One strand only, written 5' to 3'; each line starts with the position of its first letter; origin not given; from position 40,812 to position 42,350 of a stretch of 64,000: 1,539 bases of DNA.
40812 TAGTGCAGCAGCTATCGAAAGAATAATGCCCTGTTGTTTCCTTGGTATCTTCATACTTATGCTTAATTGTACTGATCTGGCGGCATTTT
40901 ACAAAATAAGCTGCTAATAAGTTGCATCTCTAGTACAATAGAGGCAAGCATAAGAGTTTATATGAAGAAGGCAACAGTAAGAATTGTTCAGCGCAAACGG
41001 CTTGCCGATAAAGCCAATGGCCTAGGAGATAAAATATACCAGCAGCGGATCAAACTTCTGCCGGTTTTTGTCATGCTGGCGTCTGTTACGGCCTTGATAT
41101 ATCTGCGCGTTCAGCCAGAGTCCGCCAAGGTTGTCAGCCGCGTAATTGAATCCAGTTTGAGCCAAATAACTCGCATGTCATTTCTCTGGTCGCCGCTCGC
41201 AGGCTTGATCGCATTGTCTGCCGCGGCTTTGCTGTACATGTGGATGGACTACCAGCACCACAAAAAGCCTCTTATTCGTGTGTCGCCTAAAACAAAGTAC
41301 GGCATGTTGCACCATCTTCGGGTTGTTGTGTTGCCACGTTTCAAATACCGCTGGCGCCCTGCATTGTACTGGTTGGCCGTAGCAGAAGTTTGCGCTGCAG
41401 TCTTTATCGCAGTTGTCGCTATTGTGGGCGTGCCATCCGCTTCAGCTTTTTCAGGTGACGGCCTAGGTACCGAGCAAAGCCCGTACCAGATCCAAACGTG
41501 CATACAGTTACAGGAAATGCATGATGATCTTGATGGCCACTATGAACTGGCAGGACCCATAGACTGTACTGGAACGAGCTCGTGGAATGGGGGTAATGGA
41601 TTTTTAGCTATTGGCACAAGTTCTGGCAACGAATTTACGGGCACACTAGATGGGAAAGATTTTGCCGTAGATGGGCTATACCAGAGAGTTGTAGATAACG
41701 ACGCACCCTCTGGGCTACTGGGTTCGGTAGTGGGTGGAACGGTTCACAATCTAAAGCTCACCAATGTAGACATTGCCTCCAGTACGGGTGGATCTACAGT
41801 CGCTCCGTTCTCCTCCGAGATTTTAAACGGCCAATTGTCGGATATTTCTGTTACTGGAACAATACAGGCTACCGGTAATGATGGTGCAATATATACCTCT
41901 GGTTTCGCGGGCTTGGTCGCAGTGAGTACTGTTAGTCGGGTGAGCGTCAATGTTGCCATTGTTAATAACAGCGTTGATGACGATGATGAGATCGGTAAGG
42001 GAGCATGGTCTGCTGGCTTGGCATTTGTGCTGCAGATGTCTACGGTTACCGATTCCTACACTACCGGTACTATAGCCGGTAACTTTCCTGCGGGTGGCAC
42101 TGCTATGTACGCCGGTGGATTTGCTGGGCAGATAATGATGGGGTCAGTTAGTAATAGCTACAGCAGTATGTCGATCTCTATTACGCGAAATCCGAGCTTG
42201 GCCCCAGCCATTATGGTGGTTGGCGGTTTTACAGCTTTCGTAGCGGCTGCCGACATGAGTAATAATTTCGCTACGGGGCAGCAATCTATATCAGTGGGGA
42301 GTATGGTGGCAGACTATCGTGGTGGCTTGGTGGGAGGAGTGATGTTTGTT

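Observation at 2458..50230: Conserved TM-plus-55-aa tail module shared by two LAxTG surface proteins and the giant kinase, each next to a kinase gene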

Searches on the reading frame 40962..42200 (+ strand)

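Call 7: search_protein_families(library=pfam, proteins=[window:40962-42200:+], max_evalue=0.1)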
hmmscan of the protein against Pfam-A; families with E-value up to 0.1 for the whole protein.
window:40962-42200:+ (413 aa): 3 families
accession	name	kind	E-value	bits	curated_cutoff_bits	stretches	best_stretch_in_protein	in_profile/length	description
PF05342.19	Peptidase_M26_N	-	4.4e-05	23.3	27.7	1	183-299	147-250/250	M26 IgA1-specific Metallo-endopeptidase N-terminal region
PF07581.17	Glug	-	0.0038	18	20.5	1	381-406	2-28/28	The GLUG motif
PF06587.16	DUF1137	-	0.068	13.6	25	0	296-358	52-113/117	Protein of unknown function (DUF1137)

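Call 8: search_protein_families(library=ncbifam, proteins=[window:40962-42200:+], max_evalue=0.1)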
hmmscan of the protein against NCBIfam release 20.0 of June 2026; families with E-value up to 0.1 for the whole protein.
window:40962-42200:+ (413 aa): 1 family
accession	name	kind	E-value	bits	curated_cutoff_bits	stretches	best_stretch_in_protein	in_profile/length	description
NF046024.1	ZmpD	exception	0.024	11.9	3000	1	225-363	686-811/1812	zinc metalloprotease D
